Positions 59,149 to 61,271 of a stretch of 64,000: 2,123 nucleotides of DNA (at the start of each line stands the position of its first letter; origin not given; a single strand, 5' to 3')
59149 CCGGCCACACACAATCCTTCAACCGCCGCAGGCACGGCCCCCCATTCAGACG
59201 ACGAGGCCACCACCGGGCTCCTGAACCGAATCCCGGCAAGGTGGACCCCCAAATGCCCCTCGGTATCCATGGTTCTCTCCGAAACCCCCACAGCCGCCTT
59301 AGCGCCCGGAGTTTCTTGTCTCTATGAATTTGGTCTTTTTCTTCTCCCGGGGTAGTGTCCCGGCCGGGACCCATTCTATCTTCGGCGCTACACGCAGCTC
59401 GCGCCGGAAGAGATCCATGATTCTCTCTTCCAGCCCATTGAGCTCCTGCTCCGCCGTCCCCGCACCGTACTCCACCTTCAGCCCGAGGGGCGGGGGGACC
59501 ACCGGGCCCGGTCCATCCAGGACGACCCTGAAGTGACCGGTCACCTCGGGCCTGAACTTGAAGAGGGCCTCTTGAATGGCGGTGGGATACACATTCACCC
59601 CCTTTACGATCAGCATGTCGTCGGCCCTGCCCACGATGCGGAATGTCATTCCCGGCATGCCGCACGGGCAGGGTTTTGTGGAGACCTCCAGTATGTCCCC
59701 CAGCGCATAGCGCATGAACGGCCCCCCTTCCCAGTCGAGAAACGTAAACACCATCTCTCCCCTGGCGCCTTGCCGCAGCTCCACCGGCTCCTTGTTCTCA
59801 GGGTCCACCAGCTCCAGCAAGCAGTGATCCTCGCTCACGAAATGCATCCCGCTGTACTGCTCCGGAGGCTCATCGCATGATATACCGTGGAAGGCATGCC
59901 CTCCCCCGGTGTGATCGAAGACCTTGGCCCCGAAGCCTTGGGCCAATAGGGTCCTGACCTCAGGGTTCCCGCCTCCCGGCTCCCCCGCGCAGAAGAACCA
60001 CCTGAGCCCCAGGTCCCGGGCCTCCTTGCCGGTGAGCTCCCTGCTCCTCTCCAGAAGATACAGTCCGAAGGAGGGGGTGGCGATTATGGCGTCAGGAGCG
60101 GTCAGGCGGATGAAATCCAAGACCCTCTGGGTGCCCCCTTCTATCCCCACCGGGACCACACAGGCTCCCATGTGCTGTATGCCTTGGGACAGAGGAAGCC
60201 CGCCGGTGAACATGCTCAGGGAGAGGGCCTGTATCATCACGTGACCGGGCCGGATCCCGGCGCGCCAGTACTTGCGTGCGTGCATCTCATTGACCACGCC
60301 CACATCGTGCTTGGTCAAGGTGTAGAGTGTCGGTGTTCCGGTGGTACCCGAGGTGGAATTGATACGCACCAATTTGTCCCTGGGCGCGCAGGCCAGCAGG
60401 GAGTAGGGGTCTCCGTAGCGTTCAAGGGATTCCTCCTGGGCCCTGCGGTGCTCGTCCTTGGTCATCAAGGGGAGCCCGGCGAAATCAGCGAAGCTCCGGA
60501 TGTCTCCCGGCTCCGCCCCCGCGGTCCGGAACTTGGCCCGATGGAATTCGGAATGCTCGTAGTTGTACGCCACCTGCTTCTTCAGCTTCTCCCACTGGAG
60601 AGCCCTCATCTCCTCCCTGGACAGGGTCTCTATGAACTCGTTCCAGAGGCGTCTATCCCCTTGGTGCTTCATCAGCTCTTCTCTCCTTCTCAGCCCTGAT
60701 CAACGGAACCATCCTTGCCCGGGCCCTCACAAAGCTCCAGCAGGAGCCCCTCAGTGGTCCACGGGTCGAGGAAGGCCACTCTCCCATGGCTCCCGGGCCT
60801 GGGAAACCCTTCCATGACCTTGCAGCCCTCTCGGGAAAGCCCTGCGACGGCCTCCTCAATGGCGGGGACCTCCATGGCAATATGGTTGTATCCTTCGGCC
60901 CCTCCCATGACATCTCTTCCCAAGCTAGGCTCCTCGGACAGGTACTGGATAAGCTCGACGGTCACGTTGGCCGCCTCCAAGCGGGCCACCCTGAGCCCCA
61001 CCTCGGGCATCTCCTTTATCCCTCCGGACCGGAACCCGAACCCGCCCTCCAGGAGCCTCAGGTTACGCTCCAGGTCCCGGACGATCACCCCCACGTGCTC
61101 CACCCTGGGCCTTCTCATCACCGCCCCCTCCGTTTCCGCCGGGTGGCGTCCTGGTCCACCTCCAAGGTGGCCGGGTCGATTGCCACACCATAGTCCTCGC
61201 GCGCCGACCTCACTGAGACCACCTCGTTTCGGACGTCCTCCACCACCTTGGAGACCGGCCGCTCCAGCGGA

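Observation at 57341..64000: Co-oriented string hyuA-hyuB-VOC/epimerase-PaaK-like ligase-PreA-like Fe-S flavoprotein-response regulator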

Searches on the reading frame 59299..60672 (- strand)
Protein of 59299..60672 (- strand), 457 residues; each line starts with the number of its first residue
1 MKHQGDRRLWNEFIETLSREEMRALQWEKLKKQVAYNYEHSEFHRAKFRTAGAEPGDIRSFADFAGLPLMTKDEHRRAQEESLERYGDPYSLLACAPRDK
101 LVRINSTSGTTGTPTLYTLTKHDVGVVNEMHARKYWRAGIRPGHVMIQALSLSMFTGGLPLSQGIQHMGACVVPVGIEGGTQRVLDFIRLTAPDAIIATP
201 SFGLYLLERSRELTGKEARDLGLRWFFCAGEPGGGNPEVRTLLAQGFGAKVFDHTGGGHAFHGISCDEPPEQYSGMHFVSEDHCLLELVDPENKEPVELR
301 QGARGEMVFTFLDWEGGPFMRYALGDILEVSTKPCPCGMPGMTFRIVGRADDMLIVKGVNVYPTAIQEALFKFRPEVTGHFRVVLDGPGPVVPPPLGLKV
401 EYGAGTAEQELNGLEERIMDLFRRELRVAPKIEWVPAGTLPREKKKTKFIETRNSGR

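Call 5: search_protein_families(library=pfam, proteins=[window:59299-60672:-], max_evalue=0.01)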
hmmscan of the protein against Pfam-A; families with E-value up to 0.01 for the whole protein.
window:59299-60672:- (457 aa): 2 families
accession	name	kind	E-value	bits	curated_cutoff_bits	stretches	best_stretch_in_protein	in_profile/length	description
PF14535.12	AMP-binding_C_2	-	7e-12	45.9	25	1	358-449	1-91/96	AMP-binding enzyme C-terminal domain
PF00501.34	AMP-binding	-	2.2e-09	37.1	29.9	1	93-309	156-374/384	AMP-binding enzyme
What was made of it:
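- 59299..60672 (-): PaaK-family acyl/aryl-CoA ligase, 457 aa. Pfam AMP-binding + AMP-binding_C_2 (call 5).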

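Call 6: search_protein_families(library=ncbifam, proteins=[window:59299-60672:-], max_evalue=0.01)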
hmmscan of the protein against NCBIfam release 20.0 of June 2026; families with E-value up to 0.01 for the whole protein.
window:59299-60672:- (457 aa): 23 families
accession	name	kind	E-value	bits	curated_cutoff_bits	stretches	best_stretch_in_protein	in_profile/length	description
NF041878.1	paak_haloarch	equivalog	7.6e-71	238.9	700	1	14-444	5-416/427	phenylacetate--CoA ligase PaaK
TIGR02155.1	PA_CoA_ligase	equivalog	1.1e-66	225.1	646.3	1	15-450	1-418/422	phenylacetate--CoA ligase PaaK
NF053551.1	FlxY_rubin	equivalog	2.1e-44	152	520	1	14-445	1-410/424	flexirubin biosynthesis putative acyl-CoA ligase FlxY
NF045666.1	DVU1553_fam_AMP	equivalog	2.8e-32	112.1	300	1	15-340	16-320/331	DVU_1553 family AMP-dependent CoA ligase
TIGR03335.1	F390_ftsA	equivalog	2.5e-30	105.6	458.7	1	11-387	3-368/445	coenzyme F390 synthetase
NF041217.1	BagE_FevW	exception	2.9e-15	56.2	800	1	88-373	59-334/424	bagremycin/ferroverdin synthetase BagE/FevW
TIGR02304.1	aden_form_hyp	equivalog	2.2e-06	26.9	251.9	1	316-370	291-351/430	F390 synthetase-related protein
TIGR02262.1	benz_CoA_lig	subfamily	3.7e-06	25.9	375.25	0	105-264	167-319/508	benzoate-CoA ligase family protein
NF005702.0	PRK07514.1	subfamily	7.2e-06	24.6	558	0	344-370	394-420/506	malonyl-CoA synthase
NF009233.0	PRK12583.1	subfamily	1.6e-05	23.5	832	1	345-373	445-473/558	fatty acid CoA ligase family protein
NF053567.1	HBDA_AROS1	equivalog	5.3e-05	21.8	1000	1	106-271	178-335/523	3-hydroxybenzoate--CoA ligase HbdA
NF004837.0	PRK06187.1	subfamily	6.5e-05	21.4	476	0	345-373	417-445/531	long-chain-fatty-acid--CoA ligase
NF006624.1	PRK09192.1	subfamily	0.00035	19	600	1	345-442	451-545/567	fatty acyl-AMP ligase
NF004114.0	PRK05605.1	equivalog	0.00037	19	766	0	344-373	463-492/575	long-chain-fatty-acid--CoA ligase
TIGR02372.1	4_coum_CoA_lig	equivalog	0.00043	19.1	334.7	1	343-371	290-318/386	4-coumarate--CoA ligase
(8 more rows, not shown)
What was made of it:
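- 59299..60672 (-): It scores 239 and 225 bits on the PaaK equivalogs, against cut-offs of 700 and 646 (call 6).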

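Call 12: search_solved_structures(query=window:59299-60672:-, max_evalue=0.001)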
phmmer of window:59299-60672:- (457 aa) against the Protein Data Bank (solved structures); distinct sequences matched with E-value up to 0.001: 9.
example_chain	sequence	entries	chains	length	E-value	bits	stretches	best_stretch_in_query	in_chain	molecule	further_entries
4r1l_A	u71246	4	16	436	4.8e-53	183.8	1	8-447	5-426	Phenylacetate-coenzyme A ligase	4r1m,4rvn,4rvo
2y4o_A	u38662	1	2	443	8.1e-53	183.1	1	12-442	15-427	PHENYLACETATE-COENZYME A LIGASE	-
2y27_A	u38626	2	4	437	7.2e-52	180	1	12-393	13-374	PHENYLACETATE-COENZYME A LIGASE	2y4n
6hdw_A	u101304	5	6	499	2.2e-49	171.8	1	5-390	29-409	2-hydroxyisobutyryl-CoA synthetase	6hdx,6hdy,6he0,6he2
6wuq_A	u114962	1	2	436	1.4e-22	83.4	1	21-442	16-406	AjiA1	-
9s3l_A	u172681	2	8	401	1.5e-18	70.1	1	57-387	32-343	Phenylacetate-CoA ligase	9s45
6siw_B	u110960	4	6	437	2.9e-16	62.6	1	19-372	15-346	PaaK-like ligase (AMP-dependent synthetase and ligase) | AMP-dependent synthetase and ligase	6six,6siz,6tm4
6siw_A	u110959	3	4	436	2.9e-16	62.6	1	19-372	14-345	PaaK-like ligase (AMP-dependent synthetase and ligase) | AMP-dependent synthetase and ligase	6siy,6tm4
3lax_A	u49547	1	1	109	1e-06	31.1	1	349-447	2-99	Phenylacetate-coenzyme A ligase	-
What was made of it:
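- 59299..60672 (-): PDB hits: PaaK-type ligases about 183 bits, 2-hydroxyisobutyryl-CoA synthetase 172 bits (call 12).
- On Phenylacetate-CoA ligase PaaK: PDB PaaK-type ligases match at about 183 bits (call 12). The protein is about equally similar to 2-hydroxyisobutyryl-CoA synthetase (172 bits, call 12).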

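Call 36: find_homologous_proteins(query=window:59299-60672:-, max_evalue=1e-30)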
Query window:59299-60672:- (457 aa): 5808 proteins with E <= 1e-30 among 8000 candidates; the best 120 are listed.
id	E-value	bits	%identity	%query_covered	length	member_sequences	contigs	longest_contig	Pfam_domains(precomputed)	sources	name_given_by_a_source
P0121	1.8e-246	837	78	100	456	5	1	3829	PF00501.35,PF14535.13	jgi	jgi:phenylacetate-CoA ligase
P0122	1.1e-244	831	77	100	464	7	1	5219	PF00501.35,PF14535.13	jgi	jgi:phenylacetate-CoA ligase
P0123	4.3e-244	829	86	89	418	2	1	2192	PF00501.35,PF14535.13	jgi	jgi:phenylacetate-CoA ligase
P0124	8.8e-244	828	75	99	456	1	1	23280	PF00501.35,PF14535.13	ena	-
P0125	1.5e-243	827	75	99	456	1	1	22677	PF00501.35,PF14535.13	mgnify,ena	mgnify:CR=1 FL=1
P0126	1.7e-243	827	75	99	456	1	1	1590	PF00501.35,PF14535.13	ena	-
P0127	2.9e-243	826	76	99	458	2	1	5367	PF00501.35,PF14535.13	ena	-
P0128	3.7e-243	826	75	99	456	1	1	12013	PF00501.35,PF14535.13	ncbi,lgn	-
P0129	6.4e-243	825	75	99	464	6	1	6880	PF00501.35,PF14535.13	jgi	-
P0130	6.9e-243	825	76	100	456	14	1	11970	PF00501.35,PF14535.13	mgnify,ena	mgnify:FL=1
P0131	1.0e-242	824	75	99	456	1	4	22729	PF00501.35,PF14535.13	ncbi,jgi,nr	ncbi:MAG: AMP-binding protein [Deltaproteobacteria bacterium]|nr:AMP-binding protein [Deltaproteobac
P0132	3.1e-242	823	75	99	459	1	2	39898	PF00501.35,PF14535.13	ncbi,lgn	-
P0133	3.2e-242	823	75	99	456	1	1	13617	PF00501.35,PF14535.13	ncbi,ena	-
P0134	3.0e-241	819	76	98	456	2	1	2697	PF00501.35,PF14535.13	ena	-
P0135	5.2e-241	819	76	99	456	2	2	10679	PF00501.35,PF14535.13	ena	-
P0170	8.6e-235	798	72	100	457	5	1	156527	PF00501.35,PF14535.13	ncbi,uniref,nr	ncbi:AMP-binding protein [Desulfobacula sp.]|uniref:phenylacetate--CoA ligase family protein n=1 Tax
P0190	3.1e-230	783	72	100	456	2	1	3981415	PF00501.35,PF14535.13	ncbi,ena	-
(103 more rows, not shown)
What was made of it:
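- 59299..60672 (-): The family is highly conserved: at least 68% identity in more than 100 clusters (call 36).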

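Call 37: find_encoding_contigs(protein=P0190, flank=10000, max_places=2)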
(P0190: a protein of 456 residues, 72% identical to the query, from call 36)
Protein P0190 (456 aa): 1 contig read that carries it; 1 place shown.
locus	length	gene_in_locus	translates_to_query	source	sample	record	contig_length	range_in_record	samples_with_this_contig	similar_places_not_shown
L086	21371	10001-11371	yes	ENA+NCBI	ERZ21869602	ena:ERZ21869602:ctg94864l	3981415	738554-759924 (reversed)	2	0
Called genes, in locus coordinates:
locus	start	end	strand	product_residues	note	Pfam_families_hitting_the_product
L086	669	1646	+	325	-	PF03480:DctP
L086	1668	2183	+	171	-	PF04290:DctQ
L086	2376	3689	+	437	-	PF06808:DctM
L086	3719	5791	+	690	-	PF05378:Hydant_A_N, PF01968:Hydantoinase_A, PF19278:Hydant_A_C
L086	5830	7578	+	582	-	PF02538:Hydantoinase_B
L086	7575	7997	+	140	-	PF00903:Glyoxalase, PF13669:Glyoxalase_4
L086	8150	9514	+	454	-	PF13546:DDE_5, PF04693:DDE_Tnp_2 (weak), PF01609:DDE_Tnp_1 (weak)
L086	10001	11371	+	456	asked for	PF00501:AMP-binding, PF14535:AMP-binding_C_2 (weak)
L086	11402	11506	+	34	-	-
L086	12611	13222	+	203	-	PF04542:Sigma70_r2, PF08281:Sigma70_r4_2 (weak), PF04545:Sigma70_r4 (weak)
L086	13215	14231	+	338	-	-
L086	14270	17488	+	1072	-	PF25063:ARM_TT21_C (faint), PF00515:TPR_1 (faint), PF07719:TPR_2 (faint), PF10602:RPN7 (faint), PF13176:TPR_7 (faint), PF13424:TPR_12 (weak), PF13424:TPR_12 (weak), PF12770:CHAT, +6 more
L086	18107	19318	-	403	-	-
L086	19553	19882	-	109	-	-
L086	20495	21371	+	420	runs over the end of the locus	PF12796:Ank_2, PF00023:Ank, PF13637:Ank_4, PF12796:Ank_2, PF24521:Ank_KRIT1, PF12796:Ank_2, PF00023:Ank, PF12796:Ank_2, +8 more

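Call 38: find_encoding_contigs(protein=P0170, flank=10000, max_places=2)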
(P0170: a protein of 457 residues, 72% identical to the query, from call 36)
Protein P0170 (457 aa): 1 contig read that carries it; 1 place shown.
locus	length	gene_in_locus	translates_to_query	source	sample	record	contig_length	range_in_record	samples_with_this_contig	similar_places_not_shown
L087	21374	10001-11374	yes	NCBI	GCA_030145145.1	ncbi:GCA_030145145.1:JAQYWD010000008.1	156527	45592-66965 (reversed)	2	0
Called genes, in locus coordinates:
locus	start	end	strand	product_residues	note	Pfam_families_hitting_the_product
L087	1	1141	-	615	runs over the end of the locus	PF00009:GTP_EFTU, PF01926:MMR_HSR1 (weak), PF22042:EF-G_D2 (weak), PF03144:GTP_EFTU_D2, PF00679:EFG_C, PF21018:BipA_C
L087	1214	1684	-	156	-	PF05433:Rick_17kDa_Anti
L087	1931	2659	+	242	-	PF00392:GntR, PF02082:Rrf2 (faint), PF07729:FCD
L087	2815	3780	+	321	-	PF03480:DctP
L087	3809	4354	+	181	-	PF04290:DctQ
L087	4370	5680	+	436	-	PF06808:DctM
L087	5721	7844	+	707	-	PF05378:Hydant_A_N, PF01968:Hydantoinase_A, PF19278:Hydant_A_C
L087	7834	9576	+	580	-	PF02538:Hydantoinase_B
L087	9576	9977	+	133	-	PF00903:Glyoxalase, PF13669:Glyoxalase_4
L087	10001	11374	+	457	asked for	PF00501:AMP-binding, PF14535:AMP-binding_C_2 (weak)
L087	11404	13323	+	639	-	PF04290:DctQ, PF06808:DctM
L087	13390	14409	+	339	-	PF03480:DctP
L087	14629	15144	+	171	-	-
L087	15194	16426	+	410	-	PF05816:TelA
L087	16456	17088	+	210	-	-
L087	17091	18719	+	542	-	-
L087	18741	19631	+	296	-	PF03994:DUF350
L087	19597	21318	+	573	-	PF01564:Spermine_synth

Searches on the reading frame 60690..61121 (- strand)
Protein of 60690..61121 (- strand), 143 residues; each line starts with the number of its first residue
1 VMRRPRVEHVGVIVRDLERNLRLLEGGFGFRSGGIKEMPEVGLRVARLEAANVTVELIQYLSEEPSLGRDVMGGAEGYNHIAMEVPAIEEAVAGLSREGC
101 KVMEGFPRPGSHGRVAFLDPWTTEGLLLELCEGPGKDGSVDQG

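Call 5: search_protein_families(library=pfam, proteins=[window:60690-61121:-], max_evalue=0.01)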
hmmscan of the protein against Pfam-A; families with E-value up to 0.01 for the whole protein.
window:60690-61121:- (143 aa): 3 families
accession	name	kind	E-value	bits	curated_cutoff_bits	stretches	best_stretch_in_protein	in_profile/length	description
PF13669.12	Glyoxalase_4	-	9.5e-15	55.3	27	1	9-117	2-109/109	Glyoxalase/Bleomycin resistance protein/Dioxygenase superfamily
PF00903.31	Glyoxalase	-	6.2e-11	43.2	20.6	1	6-121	1-115/121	Glyoxalase/Bleomycin resistance protein/Dioxygenase superfamily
PF13468.12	Glyoxalase_3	-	0.0023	18.5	25.1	1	8-106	2-106/176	Glyoxalase-like domain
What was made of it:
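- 60690..61118 (-): VOC-superfamily protein, 142 aa, translationally coupled to hyuB (TGATG). It resembles methylmalonyl-CoA epimerase but is atypical. Pfam Glyoxalase_4 55 bits (call 5).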

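Call 6: search_protein_families(library=ncbifam, proteins=[window:60690-61121:-], max_evalue=0.01)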
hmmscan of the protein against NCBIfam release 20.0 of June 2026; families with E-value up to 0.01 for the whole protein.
window:60690-61121:- (143 aa): 4 families
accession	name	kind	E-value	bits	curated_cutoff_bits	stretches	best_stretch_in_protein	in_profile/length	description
TIGR03081.1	metmalonyl_epim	equivalog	3.6e-21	76.1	114.95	1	6-132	1-129/129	methylmalonyl-CoA epimerase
TIGR00068.2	glyox_I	equivalog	0.00053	19.9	120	1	73-119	81-128/143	lactoylglutathione lyase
NF050074.1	glyox_I_GloA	exception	0.00079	19.6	165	1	7-104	2-95/121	lactoylglutathione lyase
NF050075.1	SMU1112c_YaeR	equivalog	0.0028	17.9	140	1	6-103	3-98/125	SMU1112c/YaeR family gloxylase I-like metalloprotein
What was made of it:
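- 60690..61118 (-): TIGR03081 scores 76 bits against a cut-off of 115 (call 6).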

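Call 41: search_solved_structures(query=window:60690-61121:-, max_evalue=0.01)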
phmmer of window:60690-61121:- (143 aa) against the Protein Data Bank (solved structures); distinct sequences matched with E-value up to 0.01: 11.
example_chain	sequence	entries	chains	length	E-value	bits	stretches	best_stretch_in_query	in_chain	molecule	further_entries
3oa4_A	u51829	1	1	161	1.5e-18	70.9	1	5-133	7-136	glyoxalase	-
6xbr_A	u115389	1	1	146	2e-10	44.5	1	5-132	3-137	Methylmalonyl-CoA epimerase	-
6wf6_A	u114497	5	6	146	5.3e-10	43.1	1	5-132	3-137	Methylmalonyl-CoA epimerase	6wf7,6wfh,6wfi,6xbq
6xbs_A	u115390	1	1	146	5.3e-10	43.1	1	5-132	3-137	Methylmalonyl-CoA epimerase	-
6xbt_A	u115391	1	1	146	1.1e-09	42.1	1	5-132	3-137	Methylmalonyl-CoA epimerase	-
6xbv_A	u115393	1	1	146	1.4e-09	41.8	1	5-132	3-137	Methylmalonyl-CoA epimerase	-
3rmu_A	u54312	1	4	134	6.7e-09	39.5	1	6-130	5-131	Methylmalonyl-CoA epimerase, mitochondrial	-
6qh4_C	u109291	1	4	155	1.7e-08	38.2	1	6-130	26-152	Methylmalonyl-CoA epimerase, mitochondrial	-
1jc4_A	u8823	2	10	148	2.4e-05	28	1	7-134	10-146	Methylmalonyl-CoA epimerase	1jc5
3gm5_A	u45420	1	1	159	3.5e-05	27.5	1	44-132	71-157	Lactoylglutathione lyase and related lyases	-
6bu2_A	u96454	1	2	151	0.0092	19.6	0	7-133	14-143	Glyoxalase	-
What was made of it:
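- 60690..61118 (-): Nearest PDB entry is 3oa4, called 'glyoxalase' by its depositors (call 41).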

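Call 51: search_solved_structures(query=window:60690-61121:-, max_evalue=1e-8, show_alignments=3)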
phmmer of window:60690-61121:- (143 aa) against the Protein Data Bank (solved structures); distinct sequences matched with E-value up to 1e-8: 7.
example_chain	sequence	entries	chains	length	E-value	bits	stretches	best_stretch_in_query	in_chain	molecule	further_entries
3oa4_A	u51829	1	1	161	1.5e-18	70.9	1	5-133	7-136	glyoxalase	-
6xbr_A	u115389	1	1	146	2e-10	44.5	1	5-132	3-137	Methylmalonyl-CoA epimerase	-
6wf6_A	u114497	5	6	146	5.3e-10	43.1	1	5-132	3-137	Methylmalonyl-CoA epimerase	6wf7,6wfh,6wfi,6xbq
6xbs_A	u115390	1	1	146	5.3e-10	43.1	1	5-132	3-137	Methylmalonyl-CoA epimerase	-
6xbt_A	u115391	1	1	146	1.1e-09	42.1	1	5-132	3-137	Methylmalonyl-CoA epimerase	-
6xbv_A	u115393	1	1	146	1.4e-09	41.8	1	5-132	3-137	Methylmalonyl-CoA epimerase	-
3rmu_A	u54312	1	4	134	6.7e-09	39.5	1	6-130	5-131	Methylmalonyl-CoA epimerase, mitochondrial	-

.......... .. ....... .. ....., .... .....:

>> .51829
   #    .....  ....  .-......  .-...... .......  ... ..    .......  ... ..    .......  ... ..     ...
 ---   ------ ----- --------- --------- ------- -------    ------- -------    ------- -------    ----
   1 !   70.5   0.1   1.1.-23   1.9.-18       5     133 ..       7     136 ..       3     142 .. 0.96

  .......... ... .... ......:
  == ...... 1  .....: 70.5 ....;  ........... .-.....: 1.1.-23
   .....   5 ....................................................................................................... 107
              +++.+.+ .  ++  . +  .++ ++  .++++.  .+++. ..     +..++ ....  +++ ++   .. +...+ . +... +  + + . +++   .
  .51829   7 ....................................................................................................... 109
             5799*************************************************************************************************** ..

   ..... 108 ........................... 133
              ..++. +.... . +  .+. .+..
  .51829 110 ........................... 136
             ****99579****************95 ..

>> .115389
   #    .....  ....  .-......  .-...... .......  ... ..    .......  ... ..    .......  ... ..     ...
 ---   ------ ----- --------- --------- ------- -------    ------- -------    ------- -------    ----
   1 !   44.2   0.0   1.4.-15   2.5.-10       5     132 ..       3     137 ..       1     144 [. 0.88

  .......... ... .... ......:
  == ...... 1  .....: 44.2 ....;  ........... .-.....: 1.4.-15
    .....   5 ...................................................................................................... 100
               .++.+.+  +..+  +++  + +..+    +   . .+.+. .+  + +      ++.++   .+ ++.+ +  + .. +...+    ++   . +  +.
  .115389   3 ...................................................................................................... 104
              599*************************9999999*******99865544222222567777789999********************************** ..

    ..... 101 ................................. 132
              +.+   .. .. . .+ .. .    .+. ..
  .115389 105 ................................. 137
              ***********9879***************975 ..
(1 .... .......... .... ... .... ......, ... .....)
